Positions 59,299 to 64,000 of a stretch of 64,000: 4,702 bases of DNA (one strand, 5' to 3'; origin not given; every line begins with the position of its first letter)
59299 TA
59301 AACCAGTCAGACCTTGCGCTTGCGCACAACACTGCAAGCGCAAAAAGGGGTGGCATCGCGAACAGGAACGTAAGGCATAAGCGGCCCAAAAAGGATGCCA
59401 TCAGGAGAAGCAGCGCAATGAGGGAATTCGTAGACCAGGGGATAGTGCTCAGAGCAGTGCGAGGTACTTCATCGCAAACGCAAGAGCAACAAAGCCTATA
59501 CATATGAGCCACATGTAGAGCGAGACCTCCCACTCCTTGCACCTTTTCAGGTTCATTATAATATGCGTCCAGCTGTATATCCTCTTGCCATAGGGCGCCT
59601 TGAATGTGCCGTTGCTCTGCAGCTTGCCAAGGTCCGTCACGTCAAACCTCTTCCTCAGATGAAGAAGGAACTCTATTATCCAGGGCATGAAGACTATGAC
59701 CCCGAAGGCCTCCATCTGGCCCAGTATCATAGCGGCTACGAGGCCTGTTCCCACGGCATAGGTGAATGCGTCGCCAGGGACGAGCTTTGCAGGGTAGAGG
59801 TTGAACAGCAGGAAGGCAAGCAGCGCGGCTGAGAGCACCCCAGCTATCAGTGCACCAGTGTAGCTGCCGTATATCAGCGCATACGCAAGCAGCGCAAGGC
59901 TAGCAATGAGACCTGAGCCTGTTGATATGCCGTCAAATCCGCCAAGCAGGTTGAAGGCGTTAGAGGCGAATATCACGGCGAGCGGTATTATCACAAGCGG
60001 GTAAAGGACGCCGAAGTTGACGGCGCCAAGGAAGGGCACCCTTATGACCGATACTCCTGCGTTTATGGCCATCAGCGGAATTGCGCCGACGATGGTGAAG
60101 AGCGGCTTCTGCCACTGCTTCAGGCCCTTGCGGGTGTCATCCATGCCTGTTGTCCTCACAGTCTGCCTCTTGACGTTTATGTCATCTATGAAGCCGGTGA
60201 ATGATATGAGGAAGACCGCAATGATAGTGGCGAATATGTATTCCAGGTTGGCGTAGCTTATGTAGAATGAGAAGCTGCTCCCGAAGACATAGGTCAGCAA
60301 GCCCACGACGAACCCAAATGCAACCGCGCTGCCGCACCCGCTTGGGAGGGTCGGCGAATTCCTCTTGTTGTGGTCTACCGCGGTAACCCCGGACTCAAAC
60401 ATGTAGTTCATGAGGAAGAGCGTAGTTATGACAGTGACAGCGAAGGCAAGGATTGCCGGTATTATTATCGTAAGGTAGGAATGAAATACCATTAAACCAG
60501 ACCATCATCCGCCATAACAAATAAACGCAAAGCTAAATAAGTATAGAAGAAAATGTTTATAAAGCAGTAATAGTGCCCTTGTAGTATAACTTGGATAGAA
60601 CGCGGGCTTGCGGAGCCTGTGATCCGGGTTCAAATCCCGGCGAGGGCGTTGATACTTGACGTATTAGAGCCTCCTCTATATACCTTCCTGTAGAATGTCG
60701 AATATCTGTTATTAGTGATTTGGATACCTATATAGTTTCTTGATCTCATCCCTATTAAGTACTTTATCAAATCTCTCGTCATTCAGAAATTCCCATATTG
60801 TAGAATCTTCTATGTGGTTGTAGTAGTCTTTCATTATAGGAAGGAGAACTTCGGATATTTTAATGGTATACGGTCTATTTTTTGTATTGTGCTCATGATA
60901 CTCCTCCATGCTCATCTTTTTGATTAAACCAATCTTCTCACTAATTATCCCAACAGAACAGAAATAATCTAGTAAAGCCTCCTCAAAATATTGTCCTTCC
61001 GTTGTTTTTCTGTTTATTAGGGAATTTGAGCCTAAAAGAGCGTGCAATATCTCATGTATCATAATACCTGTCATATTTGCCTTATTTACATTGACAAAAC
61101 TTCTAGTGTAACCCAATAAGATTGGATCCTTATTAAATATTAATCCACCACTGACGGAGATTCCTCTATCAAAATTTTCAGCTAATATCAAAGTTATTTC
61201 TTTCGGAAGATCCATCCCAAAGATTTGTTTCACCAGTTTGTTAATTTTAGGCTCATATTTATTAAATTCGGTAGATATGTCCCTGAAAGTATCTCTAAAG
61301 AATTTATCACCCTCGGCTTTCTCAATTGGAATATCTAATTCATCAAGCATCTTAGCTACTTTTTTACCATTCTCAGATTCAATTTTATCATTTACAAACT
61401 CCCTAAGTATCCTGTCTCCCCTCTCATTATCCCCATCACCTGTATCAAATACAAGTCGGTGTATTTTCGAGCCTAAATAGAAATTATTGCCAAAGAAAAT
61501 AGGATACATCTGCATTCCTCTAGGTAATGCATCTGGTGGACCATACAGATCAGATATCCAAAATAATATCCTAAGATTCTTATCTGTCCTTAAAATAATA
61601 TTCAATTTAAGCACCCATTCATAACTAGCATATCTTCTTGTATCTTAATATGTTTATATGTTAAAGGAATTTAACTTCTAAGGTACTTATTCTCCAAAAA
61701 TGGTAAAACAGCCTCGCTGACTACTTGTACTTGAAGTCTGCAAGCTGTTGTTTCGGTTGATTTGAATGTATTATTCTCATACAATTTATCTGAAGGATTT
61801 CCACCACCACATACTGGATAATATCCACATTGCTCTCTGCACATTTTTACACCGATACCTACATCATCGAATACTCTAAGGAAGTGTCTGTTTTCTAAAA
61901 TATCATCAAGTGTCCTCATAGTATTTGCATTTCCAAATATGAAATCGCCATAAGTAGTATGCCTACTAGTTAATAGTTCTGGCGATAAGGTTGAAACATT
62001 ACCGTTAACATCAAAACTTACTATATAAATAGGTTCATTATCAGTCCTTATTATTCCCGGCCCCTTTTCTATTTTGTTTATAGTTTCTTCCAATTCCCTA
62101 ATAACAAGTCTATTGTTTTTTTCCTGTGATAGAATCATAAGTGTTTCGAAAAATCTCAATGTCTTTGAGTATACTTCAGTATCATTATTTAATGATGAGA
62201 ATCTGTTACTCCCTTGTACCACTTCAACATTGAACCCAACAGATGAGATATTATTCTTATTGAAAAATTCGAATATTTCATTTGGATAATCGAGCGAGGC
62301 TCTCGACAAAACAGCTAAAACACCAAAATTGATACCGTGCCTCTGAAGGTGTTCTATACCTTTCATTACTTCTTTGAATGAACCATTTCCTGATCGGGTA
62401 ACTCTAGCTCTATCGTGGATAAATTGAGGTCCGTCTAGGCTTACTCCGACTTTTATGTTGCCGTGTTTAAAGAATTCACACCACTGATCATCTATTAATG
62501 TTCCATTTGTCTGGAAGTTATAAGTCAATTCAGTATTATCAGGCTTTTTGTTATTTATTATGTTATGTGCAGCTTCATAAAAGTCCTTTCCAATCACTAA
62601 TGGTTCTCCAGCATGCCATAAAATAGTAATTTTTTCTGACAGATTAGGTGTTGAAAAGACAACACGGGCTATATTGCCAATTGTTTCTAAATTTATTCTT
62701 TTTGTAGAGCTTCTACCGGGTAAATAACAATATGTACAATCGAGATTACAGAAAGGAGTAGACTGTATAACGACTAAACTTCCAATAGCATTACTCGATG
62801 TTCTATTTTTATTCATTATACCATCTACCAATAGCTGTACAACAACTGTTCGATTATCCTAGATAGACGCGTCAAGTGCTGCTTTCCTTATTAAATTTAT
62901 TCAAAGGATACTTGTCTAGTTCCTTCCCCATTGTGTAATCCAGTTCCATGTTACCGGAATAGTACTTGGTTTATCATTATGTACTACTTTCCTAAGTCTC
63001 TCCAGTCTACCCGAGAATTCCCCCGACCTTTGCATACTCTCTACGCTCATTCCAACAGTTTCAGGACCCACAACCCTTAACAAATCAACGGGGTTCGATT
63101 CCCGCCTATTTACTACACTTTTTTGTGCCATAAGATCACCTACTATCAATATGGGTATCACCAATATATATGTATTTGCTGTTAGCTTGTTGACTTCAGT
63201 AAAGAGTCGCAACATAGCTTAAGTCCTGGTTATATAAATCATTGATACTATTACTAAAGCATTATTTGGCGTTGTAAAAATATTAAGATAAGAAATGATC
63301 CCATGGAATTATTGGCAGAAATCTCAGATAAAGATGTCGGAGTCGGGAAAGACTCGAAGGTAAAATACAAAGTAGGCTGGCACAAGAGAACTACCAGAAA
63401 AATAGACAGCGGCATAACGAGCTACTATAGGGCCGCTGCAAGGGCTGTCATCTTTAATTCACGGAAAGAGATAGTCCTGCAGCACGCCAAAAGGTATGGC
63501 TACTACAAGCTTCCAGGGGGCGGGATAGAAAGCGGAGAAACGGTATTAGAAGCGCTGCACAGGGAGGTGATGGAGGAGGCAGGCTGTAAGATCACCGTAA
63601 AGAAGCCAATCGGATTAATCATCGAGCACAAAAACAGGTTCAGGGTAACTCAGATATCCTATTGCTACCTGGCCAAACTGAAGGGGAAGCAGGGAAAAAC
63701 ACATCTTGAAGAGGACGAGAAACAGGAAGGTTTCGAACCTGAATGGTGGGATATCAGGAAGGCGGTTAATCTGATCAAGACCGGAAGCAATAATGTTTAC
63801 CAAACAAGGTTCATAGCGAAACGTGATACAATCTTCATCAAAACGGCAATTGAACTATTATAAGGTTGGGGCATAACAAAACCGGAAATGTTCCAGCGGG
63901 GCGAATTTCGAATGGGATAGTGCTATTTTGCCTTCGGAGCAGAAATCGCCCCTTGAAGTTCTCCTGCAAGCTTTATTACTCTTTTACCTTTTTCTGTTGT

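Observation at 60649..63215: Low-GC island after tRNA-Arg encodes a radical-SAM/SPASM RiPP-like cassette (peptide, maturase, HExxH protein)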

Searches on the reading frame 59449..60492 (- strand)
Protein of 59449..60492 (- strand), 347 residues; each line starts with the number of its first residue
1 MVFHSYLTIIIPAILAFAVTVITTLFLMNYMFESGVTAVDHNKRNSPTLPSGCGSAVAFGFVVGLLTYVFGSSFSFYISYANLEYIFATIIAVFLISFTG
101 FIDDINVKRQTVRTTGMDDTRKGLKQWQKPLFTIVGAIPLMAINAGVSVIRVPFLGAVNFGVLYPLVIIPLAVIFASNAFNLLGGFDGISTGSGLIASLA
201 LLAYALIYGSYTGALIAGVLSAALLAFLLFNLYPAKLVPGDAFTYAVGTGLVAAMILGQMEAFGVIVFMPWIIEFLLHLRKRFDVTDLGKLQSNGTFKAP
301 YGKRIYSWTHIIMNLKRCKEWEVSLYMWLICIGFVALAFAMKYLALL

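Call 38: find_related_loci(query=window:59449-60492:-, collection=metagenome_contigs, flank=8000)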
Query window:59449-60492:- (347 aa) in metagenome_contigs; peptide patterns used: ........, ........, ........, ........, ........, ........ (x = any residue, [..] = any of these).
352 stretches matched a pattern; 128 encode a relative of the query (tblastn E <= 1e-3); the best 80 are kept; 80 distinct loci.
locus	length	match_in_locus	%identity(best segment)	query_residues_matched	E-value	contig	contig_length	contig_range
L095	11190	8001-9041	99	1-347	0e+0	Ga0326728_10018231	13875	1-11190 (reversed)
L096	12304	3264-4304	69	1-347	2e-158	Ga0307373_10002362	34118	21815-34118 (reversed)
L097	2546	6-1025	70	3-342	4e-168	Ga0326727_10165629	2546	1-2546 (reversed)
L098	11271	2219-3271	64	2-347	1e-156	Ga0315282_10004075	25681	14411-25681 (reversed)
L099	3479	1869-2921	64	2-347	4e-163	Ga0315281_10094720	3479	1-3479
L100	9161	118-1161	62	1-347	1e-151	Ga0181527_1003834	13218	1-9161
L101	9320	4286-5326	63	1-347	1e-150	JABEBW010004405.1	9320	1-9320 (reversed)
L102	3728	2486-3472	64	2-330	1e-153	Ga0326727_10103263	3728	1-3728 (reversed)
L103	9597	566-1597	65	4-347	9e-148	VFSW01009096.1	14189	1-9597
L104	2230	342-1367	62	1-340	4e-156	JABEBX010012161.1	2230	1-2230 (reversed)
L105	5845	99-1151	64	2-347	1e-146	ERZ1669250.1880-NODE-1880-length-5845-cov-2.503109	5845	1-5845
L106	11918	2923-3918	66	4-335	1e-144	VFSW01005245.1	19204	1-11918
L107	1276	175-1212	60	2-347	5e-158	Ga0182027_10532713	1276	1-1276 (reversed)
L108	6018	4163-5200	59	2-347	1e-142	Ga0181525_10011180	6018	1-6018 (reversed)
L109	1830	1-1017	59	9-347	7e-153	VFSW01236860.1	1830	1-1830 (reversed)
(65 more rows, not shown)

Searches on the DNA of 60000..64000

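Call 97: search_rna_families(source=window, start=60000, end=64000, threshold=gathering)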
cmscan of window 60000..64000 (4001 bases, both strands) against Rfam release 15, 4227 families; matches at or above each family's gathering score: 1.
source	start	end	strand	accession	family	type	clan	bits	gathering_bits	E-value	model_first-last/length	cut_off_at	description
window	60575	60648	+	RF00005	tRNA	Gene; tRNA;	CL00001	54.4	29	3.9e-10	1-71/71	no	tRNA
